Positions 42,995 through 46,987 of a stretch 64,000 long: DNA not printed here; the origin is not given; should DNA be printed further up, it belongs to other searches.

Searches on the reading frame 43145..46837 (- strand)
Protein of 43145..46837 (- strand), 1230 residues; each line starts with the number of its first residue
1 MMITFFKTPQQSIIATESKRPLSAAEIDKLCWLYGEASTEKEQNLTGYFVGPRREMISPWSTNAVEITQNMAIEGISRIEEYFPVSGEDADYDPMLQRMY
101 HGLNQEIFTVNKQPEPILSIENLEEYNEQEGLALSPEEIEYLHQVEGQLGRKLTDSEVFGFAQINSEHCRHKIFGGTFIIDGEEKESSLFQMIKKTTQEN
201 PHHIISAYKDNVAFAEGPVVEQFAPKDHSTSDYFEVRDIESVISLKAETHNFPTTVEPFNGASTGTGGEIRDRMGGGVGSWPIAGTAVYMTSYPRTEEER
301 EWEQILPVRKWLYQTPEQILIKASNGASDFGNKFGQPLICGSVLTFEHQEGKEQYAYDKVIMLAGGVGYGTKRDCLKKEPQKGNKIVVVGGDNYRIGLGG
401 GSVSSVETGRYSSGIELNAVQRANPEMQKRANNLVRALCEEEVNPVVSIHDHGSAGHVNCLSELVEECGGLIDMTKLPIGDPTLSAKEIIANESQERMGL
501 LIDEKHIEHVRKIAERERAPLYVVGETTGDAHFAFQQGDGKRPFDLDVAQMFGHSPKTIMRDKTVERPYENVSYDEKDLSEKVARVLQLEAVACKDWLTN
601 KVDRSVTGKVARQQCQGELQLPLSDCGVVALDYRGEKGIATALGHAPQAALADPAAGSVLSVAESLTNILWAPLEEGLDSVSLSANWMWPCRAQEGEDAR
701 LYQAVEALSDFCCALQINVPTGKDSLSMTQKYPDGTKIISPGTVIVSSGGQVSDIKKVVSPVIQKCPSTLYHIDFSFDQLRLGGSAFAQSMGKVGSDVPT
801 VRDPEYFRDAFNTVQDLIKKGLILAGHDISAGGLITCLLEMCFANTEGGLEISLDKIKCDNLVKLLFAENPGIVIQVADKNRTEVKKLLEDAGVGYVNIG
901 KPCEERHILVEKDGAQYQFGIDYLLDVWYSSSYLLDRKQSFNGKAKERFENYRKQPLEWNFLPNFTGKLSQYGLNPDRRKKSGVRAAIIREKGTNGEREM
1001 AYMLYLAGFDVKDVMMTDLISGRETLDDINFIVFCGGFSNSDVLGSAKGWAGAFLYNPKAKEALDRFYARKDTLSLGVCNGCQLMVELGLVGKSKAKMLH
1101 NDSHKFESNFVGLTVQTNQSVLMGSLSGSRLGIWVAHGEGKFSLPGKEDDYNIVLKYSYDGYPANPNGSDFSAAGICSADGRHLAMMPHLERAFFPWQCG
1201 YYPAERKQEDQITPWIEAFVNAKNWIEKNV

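Call 40: find_encoding_contigs(protein=window:43145-46837:-, flank=10000, max_places=1)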
Protein window:43145-46837:- (1230 aa): 4 contigs read that carry it; 1 place shown.
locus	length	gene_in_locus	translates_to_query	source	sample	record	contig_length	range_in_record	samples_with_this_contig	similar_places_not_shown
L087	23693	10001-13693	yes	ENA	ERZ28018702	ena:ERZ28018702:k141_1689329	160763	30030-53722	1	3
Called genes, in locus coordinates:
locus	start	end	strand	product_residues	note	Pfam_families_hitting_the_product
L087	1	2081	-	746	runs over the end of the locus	PF00176:SNF2-rel_dom, PF00270:DEAD (weak), PF04851:ResIII, PF00271:Helicase_C, PF16203:ERCC3_RAD25_C (weak)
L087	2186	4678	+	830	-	PF00501:AMP-binding, PF23562:AMP-binding_C_3, PF01553:Acyltransferase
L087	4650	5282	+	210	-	PF03006:HlyIII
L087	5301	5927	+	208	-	-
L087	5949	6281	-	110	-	PF01035:DNA_binding_1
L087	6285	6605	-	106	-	PF04993:TfoX_N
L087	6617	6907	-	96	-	PF14131:DUF4298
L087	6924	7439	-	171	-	-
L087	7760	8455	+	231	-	-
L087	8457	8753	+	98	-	PF13601:HTH_34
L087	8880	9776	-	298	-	PF00892:EamA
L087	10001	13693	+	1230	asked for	PF18076:FGAR-AT_N, PF18072:FGAR-AT_linker, PF02769:AIRS_C, PF22689:FGAR-AT_PurM_N-like, PF02769:AIRS_C, PF13507:GATase_5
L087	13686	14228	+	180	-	PF02417:Chromate_transp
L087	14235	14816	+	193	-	PF02417:Chromate_transp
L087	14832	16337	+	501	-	PF14587:Glyco_hydr_30_2, PF17189:Glyco_hydro_30C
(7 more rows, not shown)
